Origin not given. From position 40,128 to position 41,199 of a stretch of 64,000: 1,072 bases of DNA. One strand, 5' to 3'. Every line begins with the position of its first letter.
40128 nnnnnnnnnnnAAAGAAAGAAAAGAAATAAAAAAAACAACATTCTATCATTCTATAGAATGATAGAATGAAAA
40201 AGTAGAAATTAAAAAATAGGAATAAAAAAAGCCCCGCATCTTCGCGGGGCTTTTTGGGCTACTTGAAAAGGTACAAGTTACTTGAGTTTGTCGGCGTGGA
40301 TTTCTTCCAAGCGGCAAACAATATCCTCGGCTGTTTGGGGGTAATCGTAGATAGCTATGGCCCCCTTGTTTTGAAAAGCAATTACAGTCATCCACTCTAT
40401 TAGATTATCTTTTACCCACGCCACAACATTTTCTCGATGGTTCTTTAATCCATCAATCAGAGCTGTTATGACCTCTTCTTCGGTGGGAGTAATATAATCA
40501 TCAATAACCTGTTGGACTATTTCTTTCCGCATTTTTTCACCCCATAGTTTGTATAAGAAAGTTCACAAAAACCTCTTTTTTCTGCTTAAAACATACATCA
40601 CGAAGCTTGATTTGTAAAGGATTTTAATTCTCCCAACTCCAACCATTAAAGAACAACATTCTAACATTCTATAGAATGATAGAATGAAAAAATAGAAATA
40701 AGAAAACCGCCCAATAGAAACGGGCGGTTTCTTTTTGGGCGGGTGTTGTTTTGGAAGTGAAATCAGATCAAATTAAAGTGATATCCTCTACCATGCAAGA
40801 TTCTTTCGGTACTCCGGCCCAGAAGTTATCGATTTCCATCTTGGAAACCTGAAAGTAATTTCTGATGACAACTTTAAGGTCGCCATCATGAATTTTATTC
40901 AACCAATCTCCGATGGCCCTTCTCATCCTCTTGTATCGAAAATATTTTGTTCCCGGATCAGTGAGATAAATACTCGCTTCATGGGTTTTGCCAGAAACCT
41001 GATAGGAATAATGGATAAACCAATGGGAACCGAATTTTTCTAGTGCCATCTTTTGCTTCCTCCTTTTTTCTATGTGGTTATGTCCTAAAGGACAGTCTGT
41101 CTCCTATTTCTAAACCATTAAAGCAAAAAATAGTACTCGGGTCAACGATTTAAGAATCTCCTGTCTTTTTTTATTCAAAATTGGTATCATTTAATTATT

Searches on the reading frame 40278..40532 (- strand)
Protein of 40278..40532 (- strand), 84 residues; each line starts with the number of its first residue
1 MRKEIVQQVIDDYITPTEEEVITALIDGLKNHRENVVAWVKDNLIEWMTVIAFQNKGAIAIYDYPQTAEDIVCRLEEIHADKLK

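Call 8: search_protein_families(library=pfam, max_evalue=0.1, proteins=[window:40278-40532:-])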
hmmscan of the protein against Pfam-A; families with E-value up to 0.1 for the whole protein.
window:40278-40532:- (84 aa): 0 families

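Call 9: search_protein_families(library=padloc, max_evalue=0.1, proteins=[window:40278-40532:-])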
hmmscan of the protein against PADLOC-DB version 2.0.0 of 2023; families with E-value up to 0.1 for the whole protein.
window:40278-40532:- (84 aa): 0 families

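Call 10: search_protein_families(library=phrogs, max_evalue=0.01, proteins=[window:40278-40532:-])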
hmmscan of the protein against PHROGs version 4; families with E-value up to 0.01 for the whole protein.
window:40278-40532:- (84 aa): 0 families

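Call 58: search_solved_structures(query=window:40278-40532:-, max_evalue=10)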
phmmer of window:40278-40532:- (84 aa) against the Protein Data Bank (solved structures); distinct sequences matched with E-value up to 10: 6.
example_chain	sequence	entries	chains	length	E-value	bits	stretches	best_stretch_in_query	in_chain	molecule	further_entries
4idi_A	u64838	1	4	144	0.023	18.3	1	10-50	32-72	Oryza sativa Rurm1-related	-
3l6g_A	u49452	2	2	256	0.91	13.2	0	19-61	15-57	Betaine ABC transporter permease and substrate binding protein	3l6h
9y3p_F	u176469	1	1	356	1.4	12.7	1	6-33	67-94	Translation initiation factor eIF2B subunit delta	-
9y3p_E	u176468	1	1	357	1.4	12.7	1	6-33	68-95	Translation initiation factor eIF2B subunit delta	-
9zuz_D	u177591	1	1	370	1.4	12.6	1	6-33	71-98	Translation initiation factor eIF2B subunit delta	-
7ahc_A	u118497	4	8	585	4.4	11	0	19-61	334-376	ABC transporter permease subunit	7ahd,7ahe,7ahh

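Call 80: search_protein_families(library=ncbifam, max_evalue=0.01, proteins=[window:40278-40532:-])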
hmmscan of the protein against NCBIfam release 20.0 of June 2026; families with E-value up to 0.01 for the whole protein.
window:40278-40532:- (84 aa): 0 families

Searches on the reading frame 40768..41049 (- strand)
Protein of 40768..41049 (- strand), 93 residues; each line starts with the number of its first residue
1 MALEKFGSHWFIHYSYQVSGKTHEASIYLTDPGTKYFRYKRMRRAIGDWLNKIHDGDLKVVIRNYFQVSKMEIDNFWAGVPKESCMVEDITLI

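Call 8: search_protein_families(library=pfam, max_evalue=0.1, proteins=[window:40768-41049:-])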
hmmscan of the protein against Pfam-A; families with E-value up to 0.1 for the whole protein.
window:40768-41049:- (93 aa): 0 families

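Call 9: search_protein_families(library=padloc, max_evalue=0.1, proteins=[window:40768-41049:-])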
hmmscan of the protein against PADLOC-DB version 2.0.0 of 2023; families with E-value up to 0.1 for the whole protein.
window:40768-41049:- (93 aa): 0 families

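Call 10: search_protein_families(library=phrogs, max_evalue=0.01, proteins=[window:40768-41049:-])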
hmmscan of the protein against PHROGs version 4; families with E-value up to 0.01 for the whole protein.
window:40768-41049:- (93 aa): 0 families

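Call 59: search_solved_structures(query=window:40768-41049:-, max_evalue=10)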
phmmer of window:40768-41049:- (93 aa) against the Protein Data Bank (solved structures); distinct sequences matched with E-value up to 10: 2.
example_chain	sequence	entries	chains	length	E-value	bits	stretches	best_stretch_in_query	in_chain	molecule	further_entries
2ba2_A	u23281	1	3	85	1.2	12.8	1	31-75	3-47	Hypothetical UPF0134 protein MPN010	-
9e5c_1k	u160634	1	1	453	1.4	12.6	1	50-78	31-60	Trypanin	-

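Call 80: search_protein_families(library=ncbifam, max_evalue=0.01, proteins=[window:40768-41049:-])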
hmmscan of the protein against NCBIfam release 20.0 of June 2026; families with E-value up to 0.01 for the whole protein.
window:40768-41049:- (93 aa): 0 families
